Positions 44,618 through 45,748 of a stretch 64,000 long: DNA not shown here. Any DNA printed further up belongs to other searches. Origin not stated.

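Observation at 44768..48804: Cobalt-type nitrile hydratase cluster with a ferredoxin-fused accessory protein, a cyclase-family hydrolase and an enolase-superfamily enzyme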

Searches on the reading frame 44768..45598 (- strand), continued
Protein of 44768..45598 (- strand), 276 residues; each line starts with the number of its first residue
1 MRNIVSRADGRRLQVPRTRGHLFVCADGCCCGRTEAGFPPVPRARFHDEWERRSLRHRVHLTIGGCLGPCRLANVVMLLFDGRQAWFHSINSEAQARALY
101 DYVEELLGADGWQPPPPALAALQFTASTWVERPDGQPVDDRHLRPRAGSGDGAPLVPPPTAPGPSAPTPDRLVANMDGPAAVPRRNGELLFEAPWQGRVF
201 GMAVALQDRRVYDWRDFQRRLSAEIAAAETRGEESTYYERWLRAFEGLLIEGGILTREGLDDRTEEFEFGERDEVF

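Call 74: list_cluster_members(proteins=[P0275, P0300, P0321, P0278, P0256, P0098, P0105, P0006, P0011, P0048])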
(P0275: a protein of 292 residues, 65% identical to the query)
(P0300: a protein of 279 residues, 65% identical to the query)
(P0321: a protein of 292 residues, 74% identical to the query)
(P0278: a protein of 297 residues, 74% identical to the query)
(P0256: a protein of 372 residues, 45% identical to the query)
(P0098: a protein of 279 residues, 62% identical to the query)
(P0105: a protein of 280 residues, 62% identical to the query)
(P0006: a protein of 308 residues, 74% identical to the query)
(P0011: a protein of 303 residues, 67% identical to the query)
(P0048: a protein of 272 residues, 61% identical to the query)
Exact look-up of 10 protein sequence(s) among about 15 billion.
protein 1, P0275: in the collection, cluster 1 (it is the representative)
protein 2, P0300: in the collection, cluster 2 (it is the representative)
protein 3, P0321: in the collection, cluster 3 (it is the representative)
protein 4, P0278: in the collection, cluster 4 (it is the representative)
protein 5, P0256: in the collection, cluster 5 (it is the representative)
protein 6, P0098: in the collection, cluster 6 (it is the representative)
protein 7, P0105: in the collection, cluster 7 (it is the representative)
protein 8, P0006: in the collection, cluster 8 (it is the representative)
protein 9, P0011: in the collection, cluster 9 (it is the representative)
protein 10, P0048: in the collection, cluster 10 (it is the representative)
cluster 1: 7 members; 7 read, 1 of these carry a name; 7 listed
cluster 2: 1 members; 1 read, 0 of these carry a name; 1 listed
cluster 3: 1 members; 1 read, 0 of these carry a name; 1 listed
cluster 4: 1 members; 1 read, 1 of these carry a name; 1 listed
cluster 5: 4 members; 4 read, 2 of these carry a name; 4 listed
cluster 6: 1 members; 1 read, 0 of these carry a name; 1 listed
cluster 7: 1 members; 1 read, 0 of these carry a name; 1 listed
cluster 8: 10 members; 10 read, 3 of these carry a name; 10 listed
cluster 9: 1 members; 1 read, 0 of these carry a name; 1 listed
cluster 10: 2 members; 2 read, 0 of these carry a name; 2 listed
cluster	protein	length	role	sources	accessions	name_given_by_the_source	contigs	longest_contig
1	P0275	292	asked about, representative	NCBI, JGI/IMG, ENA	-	-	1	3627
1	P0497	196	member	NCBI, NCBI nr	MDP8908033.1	MAG: nitrile hydratase accessory protein, partial [Chloroflexota bacterium] | nitrile hydratase accessory protein [Chloroflexota bacterium]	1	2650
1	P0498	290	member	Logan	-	-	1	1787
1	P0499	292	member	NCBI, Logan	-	-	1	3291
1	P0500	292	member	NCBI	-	-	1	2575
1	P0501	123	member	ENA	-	-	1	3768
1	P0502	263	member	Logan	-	-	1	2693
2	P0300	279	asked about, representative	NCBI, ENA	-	-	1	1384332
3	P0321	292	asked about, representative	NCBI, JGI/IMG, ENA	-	-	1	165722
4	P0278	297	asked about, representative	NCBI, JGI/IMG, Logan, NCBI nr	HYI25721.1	MAG TPA: nitrile hydratase accessory protein [Thermomicrobiales bacterium] | nitrile hydratase accessory protein [Thermomicrobiales bacterium]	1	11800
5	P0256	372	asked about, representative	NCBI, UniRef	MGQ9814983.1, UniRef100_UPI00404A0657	MAG: cobaltochelatase subunit CobN [Candidatus Roseilinea sp.] | cobaltochelatase subunit CobN n=1 Tax=Candidatus Roseilinea sp. TaxID=2838777 ...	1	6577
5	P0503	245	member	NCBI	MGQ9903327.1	MAG: cobaltochelatase subunit CobN, partial [Anaerolineae bacterium]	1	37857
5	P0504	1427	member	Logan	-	-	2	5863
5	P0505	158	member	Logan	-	-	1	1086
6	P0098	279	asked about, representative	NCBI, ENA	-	-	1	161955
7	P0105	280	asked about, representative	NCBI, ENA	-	-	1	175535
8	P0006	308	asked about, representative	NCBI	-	-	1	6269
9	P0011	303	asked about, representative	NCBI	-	-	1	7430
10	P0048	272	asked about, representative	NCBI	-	-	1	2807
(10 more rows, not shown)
